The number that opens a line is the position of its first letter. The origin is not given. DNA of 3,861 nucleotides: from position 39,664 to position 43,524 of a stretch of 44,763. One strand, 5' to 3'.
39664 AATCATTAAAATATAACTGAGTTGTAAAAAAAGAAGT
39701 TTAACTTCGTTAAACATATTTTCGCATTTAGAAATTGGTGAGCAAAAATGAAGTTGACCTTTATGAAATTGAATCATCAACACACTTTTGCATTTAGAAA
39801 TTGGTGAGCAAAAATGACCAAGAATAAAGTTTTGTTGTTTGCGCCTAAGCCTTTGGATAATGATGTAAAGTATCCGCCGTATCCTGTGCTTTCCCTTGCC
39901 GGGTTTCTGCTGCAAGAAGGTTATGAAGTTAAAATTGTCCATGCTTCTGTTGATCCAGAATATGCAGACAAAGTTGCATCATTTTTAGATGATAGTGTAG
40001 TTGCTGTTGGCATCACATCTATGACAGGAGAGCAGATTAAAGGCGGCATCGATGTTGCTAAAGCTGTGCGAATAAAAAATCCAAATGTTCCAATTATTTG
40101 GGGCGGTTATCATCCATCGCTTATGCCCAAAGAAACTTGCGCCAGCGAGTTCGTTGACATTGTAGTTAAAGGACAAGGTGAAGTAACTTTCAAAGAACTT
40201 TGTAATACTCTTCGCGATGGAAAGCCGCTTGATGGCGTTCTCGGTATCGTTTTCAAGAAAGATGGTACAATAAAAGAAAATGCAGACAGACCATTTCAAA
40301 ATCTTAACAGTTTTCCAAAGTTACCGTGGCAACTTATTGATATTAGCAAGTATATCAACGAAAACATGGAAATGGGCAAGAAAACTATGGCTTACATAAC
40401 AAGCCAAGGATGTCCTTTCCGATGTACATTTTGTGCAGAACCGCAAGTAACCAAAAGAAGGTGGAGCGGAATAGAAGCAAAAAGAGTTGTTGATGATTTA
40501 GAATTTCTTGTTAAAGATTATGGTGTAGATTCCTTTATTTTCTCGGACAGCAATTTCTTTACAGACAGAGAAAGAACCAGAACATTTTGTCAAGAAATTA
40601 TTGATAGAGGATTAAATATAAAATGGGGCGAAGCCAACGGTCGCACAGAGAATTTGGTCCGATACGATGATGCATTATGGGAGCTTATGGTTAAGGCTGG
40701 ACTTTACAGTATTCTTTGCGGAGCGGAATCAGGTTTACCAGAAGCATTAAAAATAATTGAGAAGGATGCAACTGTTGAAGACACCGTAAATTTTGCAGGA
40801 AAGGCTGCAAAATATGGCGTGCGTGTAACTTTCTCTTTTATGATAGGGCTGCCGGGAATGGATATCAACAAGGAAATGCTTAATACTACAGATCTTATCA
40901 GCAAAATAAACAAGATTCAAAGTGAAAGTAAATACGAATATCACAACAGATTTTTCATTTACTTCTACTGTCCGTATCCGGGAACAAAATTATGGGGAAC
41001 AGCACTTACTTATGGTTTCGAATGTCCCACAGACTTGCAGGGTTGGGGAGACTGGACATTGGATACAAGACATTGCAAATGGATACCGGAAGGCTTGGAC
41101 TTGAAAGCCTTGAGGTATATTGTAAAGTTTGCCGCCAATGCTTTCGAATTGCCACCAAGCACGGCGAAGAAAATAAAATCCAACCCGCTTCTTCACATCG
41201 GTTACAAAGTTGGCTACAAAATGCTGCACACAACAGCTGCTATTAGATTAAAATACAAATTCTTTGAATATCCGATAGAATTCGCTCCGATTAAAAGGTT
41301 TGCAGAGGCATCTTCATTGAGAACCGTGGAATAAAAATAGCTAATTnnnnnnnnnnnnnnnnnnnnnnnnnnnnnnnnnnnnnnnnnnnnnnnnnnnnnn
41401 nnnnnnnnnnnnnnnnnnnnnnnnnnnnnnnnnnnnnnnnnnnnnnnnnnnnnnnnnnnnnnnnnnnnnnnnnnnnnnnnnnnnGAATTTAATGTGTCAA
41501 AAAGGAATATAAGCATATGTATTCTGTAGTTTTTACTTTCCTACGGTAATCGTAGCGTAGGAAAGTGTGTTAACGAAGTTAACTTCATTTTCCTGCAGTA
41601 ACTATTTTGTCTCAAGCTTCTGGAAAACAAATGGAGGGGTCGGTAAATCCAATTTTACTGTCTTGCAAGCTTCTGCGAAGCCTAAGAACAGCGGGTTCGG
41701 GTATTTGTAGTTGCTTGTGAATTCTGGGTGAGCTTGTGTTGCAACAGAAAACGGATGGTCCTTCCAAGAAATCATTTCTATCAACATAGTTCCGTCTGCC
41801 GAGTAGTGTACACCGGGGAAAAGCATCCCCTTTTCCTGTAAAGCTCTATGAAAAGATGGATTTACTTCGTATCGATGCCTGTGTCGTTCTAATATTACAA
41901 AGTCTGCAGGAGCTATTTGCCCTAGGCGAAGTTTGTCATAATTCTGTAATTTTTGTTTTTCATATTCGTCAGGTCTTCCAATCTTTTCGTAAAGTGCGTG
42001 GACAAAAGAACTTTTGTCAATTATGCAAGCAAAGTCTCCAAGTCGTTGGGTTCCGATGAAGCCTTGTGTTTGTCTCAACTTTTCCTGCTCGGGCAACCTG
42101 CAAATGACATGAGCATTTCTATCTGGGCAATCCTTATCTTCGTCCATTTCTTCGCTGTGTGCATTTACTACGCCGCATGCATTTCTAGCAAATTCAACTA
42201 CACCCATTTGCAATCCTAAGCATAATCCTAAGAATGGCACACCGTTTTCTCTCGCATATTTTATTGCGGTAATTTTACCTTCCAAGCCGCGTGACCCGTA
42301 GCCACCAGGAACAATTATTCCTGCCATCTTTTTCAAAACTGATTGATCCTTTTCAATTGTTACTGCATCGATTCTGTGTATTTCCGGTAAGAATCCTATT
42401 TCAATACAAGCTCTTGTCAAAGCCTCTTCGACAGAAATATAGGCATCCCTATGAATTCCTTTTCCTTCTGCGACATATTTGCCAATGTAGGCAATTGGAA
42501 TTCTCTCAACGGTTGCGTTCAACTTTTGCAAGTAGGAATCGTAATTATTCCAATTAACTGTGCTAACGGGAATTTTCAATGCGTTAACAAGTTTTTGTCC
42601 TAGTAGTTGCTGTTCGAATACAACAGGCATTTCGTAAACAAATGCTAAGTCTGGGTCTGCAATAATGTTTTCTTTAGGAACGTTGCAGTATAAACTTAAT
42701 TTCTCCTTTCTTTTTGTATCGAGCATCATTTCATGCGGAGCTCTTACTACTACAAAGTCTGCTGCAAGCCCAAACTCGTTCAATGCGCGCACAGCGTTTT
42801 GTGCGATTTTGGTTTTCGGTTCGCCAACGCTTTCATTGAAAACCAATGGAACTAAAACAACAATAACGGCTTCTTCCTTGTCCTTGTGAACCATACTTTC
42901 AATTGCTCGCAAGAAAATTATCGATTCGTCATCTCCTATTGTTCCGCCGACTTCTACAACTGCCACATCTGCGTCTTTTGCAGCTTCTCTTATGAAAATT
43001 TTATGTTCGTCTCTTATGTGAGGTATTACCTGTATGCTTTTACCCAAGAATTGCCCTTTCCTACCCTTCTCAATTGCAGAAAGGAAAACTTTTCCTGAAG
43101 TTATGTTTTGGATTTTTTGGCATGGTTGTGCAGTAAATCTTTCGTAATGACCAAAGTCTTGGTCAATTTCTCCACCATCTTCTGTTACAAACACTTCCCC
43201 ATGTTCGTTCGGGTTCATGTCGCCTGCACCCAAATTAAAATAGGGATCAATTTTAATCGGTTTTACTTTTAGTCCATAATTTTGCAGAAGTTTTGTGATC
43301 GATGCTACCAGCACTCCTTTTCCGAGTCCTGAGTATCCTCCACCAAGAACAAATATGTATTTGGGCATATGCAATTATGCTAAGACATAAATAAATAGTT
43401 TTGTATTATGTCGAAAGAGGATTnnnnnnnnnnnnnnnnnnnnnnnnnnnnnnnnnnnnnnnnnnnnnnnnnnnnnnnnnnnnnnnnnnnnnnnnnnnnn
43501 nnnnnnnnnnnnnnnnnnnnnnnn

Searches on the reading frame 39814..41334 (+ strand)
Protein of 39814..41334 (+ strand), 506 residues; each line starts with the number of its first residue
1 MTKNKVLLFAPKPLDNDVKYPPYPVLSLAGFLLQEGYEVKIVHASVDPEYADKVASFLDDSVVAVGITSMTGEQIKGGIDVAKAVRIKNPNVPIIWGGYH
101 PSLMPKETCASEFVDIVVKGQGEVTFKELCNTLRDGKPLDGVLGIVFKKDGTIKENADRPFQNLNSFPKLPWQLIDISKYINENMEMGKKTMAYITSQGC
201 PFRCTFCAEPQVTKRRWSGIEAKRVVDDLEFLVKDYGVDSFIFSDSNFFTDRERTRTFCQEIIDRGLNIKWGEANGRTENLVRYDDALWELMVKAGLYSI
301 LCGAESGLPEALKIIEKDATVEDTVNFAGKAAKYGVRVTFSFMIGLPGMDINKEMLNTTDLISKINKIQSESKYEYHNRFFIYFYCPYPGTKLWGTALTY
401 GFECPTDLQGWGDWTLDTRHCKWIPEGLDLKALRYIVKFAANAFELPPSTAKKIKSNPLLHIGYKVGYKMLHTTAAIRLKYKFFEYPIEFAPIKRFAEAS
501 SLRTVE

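Call 7: search_protein_families(library=pfam, proteins=[window:39814-41334:+])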
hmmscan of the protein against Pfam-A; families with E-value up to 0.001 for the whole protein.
window:39814-41334:+ (506 aa): 2 families
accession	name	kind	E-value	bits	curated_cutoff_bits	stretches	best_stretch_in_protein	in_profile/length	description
PF04055.27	Radical_SAM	-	6.4e-17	62.7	29.5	1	194-352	1-157/166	Radical SAM superfamily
PF02310.24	B12-binding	-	3.1e-16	59.8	32.1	1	20-129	12-120/121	B12 binding domain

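Call 9: find_encoding_contigs(protein=window:39814-41334:+, flank=3000, max_places=10)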
Protein window:39814-41334:+ (506 aa): 1 contig read that carries it; 1 place shown.
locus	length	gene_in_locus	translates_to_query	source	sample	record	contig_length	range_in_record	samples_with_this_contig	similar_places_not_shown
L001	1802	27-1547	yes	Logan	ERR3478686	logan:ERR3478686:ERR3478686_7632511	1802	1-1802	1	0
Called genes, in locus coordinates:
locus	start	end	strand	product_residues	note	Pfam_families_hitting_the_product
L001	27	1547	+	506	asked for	PF02310:B12-binding, PF04055:Radical_SAM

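Call 18: find_homologous_proteins(query=window:39814-41334:+, max_evalue=1e-30)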
Query window:39814-41334:+ (506 aa): 143 proteins with E <= 1e-30 among 7534 candidates; the best 120 are listed.
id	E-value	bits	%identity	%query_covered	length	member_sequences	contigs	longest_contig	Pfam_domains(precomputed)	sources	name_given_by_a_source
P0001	0.0e+0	1117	92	100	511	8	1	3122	PF04055.28,PF02310.25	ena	-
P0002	1.9e-259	879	72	100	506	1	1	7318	PF04055.28,PF02310.25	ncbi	-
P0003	3.3e-120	420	42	97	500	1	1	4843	PF04055.28,PF13353.12,PF02310.25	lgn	-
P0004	1.3e-118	415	42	97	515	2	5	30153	PF04055.28,PF13353.12,PF02310.25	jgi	-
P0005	8.6e-117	409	40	97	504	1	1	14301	PF04055.28,PF02310.25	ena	-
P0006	3.2e-115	404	40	96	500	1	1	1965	PF04055.28,PF02310.25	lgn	-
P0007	9.5e-114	399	39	97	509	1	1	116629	PF04055.28,PF02310.25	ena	-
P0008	1.4e-112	395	42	96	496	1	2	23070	PF04055.28,PF02310.25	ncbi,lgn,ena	-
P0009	1.9e-112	394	41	97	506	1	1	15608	PF04055.28,PF02310.25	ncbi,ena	-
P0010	3.2e-112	394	40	97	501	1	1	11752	PF04055.28,PF02310.25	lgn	-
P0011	3.4e-112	394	40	96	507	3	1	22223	PF04055.28,PF02310.25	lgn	-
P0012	5.0e-112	393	40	96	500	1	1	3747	PF04055.28,PF02310.25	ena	-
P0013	1.8e-111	391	39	96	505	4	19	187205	PF04055.28,PF02310.25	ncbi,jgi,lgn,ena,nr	ncbi:MAG: hypothetical protein A2Z91_03945 [Deltaproteobacteria bacterium GWA2_38_16]|nr:MAG: hypoth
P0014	1.6e-109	385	39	97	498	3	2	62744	PF04055.28,PF02310.25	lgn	-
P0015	7.3e-109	383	37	99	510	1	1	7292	PF04055.28,PF08497.16,PF02310.25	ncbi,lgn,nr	ncbi:MAG: B12-binding domain-containing radical SAM protein [Candidatus Diapherotrites archaeon]|nr:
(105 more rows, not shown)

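Call 19: find_encoding_contigs(protein=P0001, flank=5000, max_places=10)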
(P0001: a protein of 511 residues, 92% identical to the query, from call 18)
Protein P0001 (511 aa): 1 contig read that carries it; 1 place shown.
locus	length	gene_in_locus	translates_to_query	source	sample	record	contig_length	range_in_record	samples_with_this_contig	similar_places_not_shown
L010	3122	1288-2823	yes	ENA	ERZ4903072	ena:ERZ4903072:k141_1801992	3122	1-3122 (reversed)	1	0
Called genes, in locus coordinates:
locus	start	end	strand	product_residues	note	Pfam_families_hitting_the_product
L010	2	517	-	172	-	?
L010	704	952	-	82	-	-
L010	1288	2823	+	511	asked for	PF02310:B12-binding, PF04055:Radical_SAM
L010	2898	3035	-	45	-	-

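Call 20: find_encoding_contigs(protein=P0002, flank=8000, max_places=10)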
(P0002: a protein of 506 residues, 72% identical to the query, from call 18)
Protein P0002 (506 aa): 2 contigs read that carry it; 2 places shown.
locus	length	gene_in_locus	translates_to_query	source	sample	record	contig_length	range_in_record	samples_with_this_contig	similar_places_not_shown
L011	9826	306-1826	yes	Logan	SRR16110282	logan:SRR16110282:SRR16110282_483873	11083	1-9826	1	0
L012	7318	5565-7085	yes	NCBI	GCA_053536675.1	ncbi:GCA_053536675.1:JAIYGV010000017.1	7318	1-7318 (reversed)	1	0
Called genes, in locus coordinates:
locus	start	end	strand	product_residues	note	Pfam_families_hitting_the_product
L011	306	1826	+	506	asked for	PF02310:B12-binding, PF04055:Radical_SAM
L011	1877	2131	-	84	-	-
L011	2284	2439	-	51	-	-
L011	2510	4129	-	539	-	PF06418:CTP_synth_N, PF00117:GATase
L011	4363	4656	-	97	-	-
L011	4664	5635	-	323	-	PF01867:Cas_Cas1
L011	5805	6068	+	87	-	-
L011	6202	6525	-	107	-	PF01978:TrmB (weak), PF01022:HTH_5 (weak)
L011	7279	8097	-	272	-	PF13549:ATP-grasp_5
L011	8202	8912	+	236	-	PF00491:Arginase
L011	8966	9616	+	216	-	-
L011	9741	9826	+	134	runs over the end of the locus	-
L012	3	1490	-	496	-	?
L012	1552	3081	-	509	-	PF00932:LTD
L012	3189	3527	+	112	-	-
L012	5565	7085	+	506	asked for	PF02310:B12-binding, PF04055:Radical_SAM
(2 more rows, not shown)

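Call 77: search_protein_families(library=ncbifam, max_evalue=0.01, proteins=[window:39814-41334:+])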
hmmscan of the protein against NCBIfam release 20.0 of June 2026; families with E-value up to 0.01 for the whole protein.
window:39814-41334:+ (506 aa): 26 families (the best 25 are shown)
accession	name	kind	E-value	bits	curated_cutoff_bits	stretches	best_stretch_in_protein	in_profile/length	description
TIGR02026.1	BchE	equivalog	8.9e-44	150.2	481.35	1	19-324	19-325/497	magnesium-protoporphyrin IX monomethyl ester anaerobic oxidative cyclase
TIGR03471.1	HpnJ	equivalog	2.8e-35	122.1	577.6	1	40-402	48-392/472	hopanoid biosynthesis associated radical SAM protein HpnJ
NF050148.1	rSAM_ApyD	equivalog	9.1e-33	113.5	750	1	39-394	51-390/645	RiPP biosynthesis radical SAM protein ApyD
TIGR04479.1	bcpD_PhpK_rSAM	subfamily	2.6e-29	102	600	1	25-364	75-408/504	PhpK family radical SAM P-methyltransferase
NF038361.1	rSAM_Sden_1168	equivalog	4.4e-28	98.1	575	1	64-348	143-435/560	Sden_1168 family B12-binding radical SAM P-methyltransferase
TIGR04072.2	rSAM_ladder_B12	equivalog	2.4e-27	95.7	360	1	75-351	83-336/443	lipid biosynthesis B12-binding/radical SAM protein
TIGR04385.1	B12_rSAM_cofa1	equivalog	4e-27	95.5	450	1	81-373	89-372/438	B12 lower ligand biosynthesis radical SAM protein BzaD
TIGR04013.1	B12_SAM_MJ_1487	hypoth_equivalog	3.7e-22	78.7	251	2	47-216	31-176/382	TIGR04013 family B12-binding domain/radical SAM domain-containing protein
TIGR03975.1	rSAM_ocin_1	subfamily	3.8e-22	78.5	281.85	1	48-384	114-451/606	RiPP maturation radical SAM C-methyltransferase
NF040542.1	rSAM_RCCLKC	equivalog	1.2e-20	74.1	450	1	19-373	10-358/423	arsinothricin biosynthesis radical SAM protein ArsL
NF033070.1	rSAM_AprD4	equivalog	4.4e-19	68.7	500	1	158-401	164-394/456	AprD4 family radical SAM diol-dehydratase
TIGR04367.1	HpnR_B12_rSAM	equivalog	2.6e-18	65.8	650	1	27-396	27-372/490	hopanoid C-3 methylase HpnR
TIGR04190.1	B12_SAM_Ta0216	equivalog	3.3e-18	65.6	500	1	22-403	37-432/554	TIGR04190 family B12-binding domain/radical SAM domain protein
TIGR04014.1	B12_SAM_MJ_0865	equivalog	1e-17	64.1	360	1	23-366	12-337/434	methyl-coenzyme M reductase glutamine C-methyltransferase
NF033712.0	B12_rSAM_KedN5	subfamily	1.2e-17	63.4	700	1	34-249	34-252/624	KedN5 family methylcobalamin-dependent radical SAM C-methyltransferase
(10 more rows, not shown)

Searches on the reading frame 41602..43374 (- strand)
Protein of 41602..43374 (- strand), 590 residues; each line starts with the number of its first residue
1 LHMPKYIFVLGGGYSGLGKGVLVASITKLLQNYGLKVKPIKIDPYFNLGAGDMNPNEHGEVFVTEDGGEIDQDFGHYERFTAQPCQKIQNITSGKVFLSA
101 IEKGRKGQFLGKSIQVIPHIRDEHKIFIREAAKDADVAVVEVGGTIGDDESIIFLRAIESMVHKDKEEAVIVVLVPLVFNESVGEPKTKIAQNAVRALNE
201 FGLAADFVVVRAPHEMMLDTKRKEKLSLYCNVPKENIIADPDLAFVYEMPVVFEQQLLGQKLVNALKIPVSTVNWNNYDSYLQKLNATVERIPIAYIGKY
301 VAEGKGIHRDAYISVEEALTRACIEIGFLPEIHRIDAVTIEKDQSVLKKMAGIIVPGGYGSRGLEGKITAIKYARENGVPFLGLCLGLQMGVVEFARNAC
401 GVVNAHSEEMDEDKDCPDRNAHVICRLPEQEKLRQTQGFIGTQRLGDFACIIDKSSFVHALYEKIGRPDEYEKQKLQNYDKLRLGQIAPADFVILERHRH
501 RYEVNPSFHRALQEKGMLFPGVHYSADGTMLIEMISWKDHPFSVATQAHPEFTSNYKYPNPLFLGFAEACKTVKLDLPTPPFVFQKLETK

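Call 7: search_protein_families(library=pfam, proteins=[window:41602-43374:-])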
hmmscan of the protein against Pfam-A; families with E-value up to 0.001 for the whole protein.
window:41602-43374:- (590 aa): 3 families
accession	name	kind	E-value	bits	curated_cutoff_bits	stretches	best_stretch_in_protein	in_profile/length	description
PF06418.20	CTP_synth_N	-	1.1e-89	300.7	26.1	1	5-268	1-265/265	CTP synthase N-terminus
PF00117.34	GATase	-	6.2e-28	98.2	22.8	1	309-568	3-189/190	Glutamine amidotransferase class-I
PF01656.29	CbiA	-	0.00046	20.6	25.4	1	12-151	5-54/125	CobQ/CobB/MinD/ParA nucleotide binding domain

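Call 42: list_cluster_members(proteins=[P0002, P0127, window:41602-43374:-, window:20391-21716:+, window:25705-28008:+, window:22125-24416:+, window:11814-13865:-])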
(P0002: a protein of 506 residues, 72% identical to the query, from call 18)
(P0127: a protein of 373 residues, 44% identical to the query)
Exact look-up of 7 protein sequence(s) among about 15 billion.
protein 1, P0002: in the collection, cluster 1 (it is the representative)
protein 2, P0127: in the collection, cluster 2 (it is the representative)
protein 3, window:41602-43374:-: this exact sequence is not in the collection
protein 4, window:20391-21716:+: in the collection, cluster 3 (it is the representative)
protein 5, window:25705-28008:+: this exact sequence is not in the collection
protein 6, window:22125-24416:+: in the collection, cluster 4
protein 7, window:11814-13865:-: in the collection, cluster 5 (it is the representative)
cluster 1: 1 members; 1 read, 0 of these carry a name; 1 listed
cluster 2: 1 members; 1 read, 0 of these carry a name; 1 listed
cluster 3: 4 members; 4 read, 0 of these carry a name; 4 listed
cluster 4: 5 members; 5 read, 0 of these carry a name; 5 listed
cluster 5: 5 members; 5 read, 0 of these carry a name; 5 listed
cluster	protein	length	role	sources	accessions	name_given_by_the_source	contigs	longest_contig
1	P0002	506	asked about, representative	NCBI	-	-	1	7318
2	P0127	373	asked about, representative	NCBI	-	-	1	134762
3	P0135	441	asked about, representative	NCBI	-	-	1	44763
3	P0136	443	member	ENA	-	-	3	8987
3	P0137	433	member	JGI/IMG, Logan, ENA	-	-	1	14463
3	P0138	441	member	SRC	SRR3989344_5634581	-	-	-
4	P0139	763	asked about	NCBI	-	-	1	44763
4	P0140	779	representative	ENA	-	-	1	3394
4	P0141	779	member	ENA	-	-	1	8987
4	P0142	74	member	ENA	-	-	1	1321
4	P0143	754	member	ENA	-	-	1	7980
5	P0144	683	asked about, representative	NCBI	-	-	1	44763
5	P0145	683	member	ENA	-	-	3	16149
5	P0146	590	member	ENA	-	-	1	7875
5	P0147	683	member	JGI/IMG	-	-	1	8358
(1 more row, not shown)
